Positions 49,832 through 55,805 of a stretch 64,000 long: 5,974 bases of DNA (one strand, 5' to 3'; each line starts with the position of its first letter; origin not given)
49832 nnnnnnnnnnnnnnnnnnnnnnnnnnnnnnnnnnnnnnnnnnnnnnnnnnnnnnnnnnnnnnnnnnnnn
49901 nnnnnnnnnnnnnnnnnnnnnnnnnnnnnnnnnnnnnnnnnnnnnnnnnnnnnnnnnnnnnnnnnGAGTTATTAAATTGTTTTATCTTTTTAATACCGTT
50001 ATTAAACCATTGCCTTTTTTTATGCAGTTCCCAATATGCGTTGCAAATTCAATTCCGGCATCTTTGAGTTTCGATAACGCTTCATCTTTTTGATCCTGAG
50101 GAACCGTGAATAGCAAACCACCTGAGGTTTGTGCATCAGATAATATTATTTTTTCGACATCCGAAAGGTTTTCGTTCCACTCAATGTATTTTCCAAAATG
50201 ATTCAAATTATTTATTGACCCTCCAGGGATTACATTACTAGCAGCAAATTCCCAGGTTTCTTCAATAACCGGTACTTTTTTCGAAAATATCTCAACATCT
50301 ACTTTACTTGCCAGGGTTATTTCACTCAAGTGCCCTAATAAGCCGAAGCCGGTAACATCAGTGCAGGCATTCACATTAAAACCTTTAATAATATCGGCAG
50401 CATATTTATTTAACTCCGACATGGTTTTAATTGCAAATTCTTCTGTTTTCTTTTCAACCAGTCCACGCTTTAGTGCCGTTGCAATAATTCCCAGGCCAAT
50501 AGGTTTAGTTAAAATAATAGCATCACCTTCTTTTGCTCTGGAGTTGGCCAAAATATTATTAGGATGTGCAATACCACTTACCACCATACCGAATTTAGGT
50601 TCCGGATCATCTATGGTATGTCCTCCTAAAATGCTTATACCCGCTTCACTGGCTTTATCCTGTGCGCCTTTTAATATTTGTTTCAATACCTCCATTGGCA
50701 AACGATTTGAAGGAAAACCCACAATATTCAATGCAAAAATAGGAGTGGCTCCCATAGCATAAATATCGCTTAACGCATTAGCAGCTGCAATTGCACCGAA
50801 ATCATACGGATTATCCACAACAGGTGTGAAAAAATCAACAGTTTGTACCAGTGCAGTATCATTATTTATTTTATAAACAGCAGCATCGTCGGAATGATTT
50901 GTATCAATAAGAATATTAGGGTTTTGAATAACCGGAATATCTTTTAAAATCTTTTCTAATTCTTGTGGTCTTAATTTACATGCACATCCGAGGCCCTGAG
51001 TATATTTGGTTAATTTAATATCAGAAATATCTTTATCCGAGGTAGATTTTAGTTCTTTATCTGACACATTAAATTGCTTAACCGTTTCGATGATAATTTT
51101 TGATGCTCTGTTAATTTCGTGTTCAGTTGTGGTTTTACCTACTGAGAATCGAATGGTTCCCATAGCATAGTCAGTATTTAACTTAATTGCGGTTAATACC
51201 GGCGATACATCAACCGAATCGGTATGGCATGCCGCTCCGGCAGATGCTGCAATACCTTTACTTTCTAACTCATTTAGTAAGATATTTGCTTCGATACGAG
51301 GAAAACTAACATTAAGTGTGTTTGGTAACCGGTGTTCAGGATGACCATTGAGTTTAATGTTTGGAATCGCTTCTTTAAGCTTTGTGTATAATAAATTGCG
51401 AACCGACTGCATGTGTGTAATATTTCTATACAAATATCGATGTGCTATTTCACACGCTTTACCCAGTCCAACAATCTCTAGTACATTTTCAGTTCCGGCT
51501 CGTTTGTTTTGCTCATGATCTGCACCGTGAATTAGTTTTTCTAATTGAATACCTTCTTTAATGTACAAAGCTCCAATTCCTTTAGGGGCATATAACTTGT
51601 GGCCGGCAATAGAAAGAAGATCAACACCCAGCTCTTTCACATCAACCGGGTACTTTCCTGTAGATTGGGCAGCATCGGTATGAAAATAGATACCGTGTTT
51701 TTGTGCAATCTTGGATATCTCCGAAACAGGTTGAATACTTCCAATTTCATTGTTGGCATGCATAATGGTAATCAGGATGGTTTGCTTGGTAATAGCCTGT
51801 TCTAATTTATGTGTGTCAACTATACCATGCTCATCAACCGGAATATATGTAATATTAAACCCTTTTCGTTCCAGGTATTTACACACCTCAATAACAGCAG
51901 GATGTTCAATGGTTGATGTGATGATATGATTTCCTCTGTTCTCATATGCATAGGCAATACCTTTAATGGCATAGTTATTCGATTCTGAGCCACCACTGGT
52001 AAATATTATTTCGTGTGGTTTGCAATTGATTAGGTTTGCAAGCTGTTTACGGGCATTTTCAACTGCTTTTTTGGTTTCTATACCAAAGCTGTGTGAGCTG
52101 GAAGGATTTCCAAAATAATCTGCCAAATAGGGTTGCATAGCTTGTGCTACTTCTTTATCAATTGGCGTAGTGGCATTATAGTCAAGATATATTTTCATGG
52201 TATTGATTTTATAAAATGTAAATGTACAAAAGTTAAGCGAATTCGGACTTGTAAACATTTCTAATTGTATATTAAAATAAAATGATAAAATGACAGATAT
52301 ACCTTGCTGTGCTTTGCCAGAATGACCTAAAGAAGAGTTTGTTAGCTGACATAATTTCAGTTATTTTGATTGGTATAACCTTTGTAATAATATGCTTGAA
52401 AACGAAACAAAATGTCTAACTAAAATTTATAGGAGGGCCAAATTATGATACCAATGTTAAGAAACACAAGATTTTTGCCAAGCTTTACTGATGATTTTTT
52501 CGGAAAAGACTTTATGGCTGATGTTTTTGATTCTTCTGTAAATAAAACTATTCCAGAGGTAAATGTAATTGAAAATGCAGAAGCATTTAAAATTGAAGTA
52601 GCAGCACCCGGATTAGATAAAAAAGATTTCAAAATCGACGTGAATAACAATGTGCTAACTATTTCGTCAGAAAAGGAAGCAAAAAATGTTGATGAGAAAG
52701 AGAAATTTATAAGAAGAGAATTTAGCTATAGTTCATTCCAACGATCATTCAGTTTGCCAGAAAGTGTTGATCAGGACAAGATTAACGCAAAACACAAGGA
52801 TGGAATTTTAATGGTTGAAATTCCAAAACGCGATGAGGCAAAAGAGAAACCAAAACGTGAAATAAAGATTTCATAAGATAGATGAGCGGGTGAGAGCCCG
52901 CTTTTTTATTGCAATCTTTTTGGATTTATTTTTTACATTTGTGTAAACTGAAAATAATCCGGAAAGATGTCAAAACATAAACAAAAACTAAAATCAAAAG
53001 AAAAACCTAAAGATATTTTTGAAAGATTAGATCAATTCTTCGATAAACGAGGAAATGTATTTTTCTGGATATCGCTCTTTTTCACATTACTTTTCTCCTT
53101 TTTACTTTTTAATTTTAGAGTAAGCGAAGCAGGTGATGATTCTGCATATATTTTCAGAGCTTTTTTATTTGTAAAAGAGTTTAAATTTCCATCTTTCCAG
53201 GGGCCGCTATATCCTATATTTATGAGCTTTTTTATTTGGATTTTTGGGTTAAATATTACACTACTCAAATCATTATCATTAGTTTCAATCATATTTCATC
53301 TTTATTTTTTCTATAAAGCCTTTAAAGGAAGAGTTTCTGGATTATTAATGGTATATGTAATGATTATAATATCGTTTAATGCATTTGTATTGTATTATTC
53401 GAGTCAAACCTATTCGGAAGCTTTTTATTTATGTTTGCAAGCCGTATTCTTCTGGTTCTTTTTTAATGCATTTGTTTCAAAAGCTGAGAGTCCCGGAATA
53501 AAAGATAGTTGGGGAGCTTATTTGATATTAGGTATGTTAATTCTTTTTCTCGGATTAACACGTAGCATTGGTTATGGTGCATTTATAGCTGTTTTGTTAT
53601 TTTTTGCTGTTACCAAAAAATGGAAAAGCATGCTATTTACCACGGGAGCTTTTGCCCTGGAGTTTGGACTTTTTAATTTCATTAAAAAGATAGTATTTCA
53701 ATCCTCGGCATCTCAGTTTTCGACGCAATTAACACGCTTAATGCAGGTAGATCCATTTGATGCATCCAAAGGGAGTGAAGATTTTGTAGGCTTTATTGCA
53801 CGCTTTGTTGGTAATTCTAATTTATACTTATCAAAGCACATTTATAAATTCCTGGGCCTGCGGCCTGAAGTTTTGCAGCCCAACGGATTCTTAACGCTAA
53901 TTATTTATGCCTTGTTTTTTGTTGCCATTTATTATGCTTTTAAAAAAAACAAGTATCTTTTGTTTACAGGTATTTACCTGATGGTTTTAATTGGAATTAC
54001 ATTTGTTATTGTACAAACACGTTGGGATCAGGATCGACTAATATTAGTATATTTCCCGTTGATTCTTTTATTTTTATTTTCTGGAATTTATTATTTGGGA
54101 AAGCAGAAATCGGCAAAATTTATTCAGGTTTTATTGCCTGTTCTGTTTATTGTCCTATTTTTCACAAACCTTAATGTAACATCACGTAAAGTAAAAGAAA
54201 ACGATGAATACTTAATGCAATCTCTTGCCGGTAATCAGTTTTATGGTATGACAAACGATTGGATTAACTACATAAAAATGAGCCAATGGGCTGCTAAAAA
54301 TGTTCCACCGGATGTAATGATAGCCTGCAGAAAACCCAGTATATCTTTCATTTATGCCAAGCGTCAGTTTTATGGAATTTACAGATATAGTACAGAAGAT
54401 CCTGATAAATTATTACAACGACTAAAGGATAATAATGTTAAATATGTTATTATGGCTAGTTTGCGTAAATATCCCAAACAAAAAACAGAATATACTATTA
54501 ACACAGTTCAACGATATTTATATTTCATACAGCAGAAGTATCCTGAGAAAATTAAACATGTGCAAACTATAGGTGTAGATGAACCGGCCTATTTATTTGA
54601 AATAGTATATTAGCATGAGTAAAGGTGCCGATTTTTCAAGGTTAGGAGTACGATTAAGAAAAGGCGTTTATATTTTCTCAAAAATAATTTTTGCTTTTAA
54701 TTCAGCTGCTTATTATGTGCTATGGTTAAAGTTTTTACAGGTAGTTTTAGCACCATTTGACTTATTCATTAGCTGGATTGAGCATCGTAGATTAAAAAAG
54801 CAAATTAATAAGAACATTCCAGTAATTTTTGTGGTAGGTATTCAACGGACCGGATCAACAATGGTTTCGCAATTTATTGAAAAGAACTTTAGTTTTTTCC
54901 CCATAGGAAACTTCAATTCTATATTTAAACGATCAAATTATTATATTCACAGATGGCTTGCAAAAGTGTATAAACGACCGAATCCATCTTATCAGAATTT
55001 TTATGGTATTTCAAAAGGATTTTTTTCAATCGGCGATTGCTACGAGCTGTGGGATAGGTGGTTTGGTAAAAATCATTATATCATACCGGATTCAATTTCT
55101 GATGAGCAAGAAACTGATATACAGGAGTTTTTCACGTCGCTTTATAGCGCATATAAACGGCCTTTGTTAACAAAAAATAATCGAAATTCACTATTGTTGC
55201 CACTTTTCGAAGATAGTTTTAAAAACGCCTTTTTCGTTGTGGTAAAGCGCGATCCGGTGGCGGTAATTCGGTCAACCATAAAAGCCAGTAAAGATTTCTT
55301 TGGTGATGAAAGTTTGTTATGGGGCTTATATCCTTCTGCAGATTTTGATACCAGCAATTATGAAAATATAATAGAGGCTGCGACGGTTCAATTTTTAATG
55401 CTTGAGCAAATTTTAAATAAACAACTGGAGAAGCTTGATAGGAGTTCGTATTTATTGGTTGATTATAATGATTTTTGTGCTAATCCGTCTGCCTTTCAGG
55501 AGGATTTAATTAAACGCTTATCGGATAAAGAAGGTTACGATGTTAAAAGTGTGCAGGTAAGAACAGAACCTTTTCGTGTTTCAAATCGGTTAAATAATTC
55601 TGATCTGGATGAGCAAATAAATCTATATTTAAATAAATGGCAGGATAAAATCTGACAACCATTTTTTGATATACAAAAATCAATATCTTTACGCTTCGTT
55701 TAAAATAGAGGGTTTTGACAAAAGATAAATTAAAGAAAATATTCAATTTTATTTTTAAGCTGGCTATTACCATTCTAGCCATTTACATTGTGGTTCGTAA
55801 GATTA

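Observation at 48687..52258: NifS-SelD fusion in an apparent operon with a secreted papain-fold protein and an SDR: selenium activation without any known selenium-utilisation partner in view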

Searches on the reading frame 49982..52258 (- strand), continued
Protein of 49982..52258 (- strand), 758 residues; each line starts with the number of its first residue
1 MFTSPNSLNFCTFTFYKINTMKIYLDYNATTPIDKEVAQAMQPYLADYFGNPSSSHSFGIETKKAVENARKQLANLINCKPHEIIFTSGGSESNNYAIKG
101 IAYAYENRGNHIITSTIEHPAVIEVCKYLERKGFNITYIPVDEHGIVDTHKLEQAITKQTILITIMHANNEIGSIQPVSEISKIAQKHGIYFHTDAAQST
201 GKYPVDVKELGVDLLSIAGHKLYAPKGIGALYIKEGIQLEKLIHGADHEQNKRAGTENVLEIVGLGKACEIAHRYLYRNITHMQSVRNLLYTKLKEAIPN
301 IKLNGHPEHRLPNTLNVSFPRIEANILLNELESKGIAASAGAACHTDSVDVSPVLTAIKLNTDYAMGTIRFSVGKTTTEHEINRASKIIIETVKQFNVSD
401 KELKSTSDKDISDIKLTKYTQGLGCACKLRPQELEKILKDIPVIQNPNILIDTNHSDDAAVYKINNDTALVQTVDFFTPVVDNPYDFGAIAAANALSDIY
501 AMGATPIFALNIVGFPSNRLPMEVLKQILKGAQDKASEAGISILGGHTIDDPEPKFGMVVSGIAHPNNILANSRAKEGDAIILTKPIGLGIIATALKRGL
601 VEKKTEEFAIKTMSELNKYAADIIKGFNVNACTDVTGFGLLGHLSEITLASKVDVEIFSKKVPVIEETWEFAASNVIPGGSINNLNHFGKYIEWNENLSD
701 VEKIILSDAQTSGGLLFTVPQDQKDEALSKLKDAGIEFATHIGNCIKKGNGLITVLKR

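Call 82: search_dna_similar(query=window:49985-52198:-, collection=plasmids, mode=protein, max_rows=25, max_evalue=1e-30)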
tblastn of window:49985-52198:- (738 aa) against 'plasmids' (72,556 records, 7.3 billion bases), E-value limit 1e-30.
Records with a match: 524; places in all: 578; records where one place covers at least 80% of the query: 2.
Best place of each record, by identity: <60% 524.
By first word of the organism name: Ralstonia 99; Rhizobium 74; Sinorhizobium 72; Priestia 17; Ensifer 12; Roseomonas 11; Enterococcus 8; Mesorhizobium 8; Terrisporobacter 8; Klebsiella 7; and 111 more.
By predicted mobility (MOB-suite, as given by PLSDB): non-mobilizable 238; conjugative 163; mobilizable 123.
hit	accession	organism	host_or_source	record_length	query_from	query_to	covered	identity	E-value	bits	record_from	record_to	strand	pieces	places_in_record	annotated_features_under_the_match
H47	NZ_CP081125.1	Sulfitobacter sp. S190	-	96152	3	729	98%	32.7%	7e-49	385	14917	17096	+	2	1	cysteine desulfurase family protein | selD: selenide, water dikinase SelD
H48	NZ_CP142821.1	Enterococcus faecalis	Pig,Single cell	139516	3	699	94%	33.3%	1e-95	333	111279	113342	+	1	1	sclA: selenocysteine lyase SclA | selD: selenide, water dikinase SelD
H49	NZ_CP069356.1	Microvirga sp. VF16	Vachellia farnesiana,Cell culture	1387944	3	363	49%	55.0%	4e-124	416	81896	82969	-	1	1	none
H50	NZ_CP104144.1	Rhizobium sullae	Sulla coronaria,cell culture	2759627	3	363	49%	54.1%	2e-120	405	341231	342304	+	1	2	record has no annotation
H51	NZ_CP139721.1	Nitratireductor rhodophyticola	Bacterial Culture,hydrothermal vent ...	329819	3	369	50%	53.1%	2e-106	413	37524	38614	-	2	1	none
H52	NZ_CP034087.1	Methylocystis rosea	cell culture,groundwater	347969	2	363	49%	53.4%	5e-124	416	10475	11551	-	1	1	cysteine desulfurase family protein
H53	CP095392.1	Natribaculum breve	cell culture,saline soil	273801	3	376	51%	48.9%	2e-107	367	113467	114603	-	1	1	record has no annotation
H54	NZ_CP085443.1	Priestia megaterium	single cell,soil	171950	3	389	52%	47.2%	3e-100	346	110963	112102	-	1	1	cysteine desulfurase family protein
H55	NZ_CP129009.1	Priestia aryabhattai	mixed culture,sea water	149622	3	389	52%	46.9%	3e-101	349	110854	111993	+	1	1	cysteine desulfurase family protein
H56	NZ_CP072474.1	Priestia aryabhattai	mixed culture,soil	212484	3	389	52%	46.9%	1e-99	345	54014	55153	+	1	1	cysteine desulfurase family protein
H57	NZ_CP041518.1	Priestia aryabhattai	cell culture,soil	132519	3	389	52%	46.6%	4e-101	349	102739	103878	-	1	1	cysteine desulfurase family protein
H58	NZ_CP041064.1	Priestia megaterium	cell culture,soil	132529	3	389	52%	46.6%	4e-101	349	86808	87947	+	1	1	cysteine desulfurase family protein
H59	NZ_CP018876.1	Priestia megaterium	Camellia oleifera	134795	3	389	52%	46.6%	4e-101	349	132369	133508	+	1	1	cysteine desulfurase family protein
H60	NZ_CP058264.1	Priestia megaterium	cell culture,potash salt dump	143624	3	389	52%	46.6%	8e-101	348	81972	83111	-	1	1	cysteine desulfurase family protein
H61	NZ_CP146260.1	Priestia megaterium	Nicotiana tabacum L.,Cell ...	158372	3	389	52%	46.6%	8e-101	348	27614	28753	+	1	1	cysteine desulfurase family protein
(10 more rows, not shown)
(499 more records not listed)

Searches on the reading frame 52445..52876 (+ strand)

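Call 64: search_protein_families(library=pfam, proteins=[window:52445-52876:+], max_evalue=0.00001)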
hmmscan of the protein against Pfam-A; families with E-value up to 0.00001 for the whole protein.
window:52445-52876:+ (143 aa): 1 family
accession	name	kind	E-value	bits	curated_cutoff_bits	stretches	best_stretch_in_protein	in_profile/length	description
PF00011.27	HSP20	-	1.2e-25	90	20.8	1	42-143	3-102/102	Hsp20/alpha crystallin family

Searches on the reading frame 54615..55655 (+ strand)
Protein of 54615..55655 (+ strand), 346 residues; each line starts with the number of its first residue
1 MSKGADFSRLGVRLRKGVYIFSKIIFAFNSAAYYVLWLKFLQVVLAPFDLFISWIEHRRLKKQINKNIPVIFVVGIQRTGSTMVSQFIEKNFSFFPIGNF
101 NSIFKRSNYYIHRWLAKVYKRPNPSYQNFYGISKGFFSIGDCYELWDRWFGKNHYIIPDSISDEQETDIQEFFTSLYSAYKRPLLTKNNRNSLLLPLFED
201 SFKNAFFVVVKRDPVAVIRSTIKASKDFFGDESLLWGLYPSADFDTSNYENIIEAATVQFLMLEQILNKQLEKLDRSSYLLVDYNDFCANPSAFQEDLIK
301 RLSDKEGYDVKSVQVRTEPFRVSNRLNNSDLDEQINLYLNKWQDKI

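Call 64: search_protein_families(library=pfam, proteins=[window:54615-55655:+], max_evalue=0.00001)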
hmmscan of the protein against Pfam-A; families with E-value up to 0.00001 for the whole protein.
window:54615-55655:+ (346 aa): 1 family
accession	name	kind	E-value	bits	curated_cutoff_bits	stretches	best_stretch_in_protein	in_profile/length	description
PF13469.12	Sulfotransfer_3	-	3.5e-11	44.2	27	1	69-302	1-210/216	Sulfotransferase family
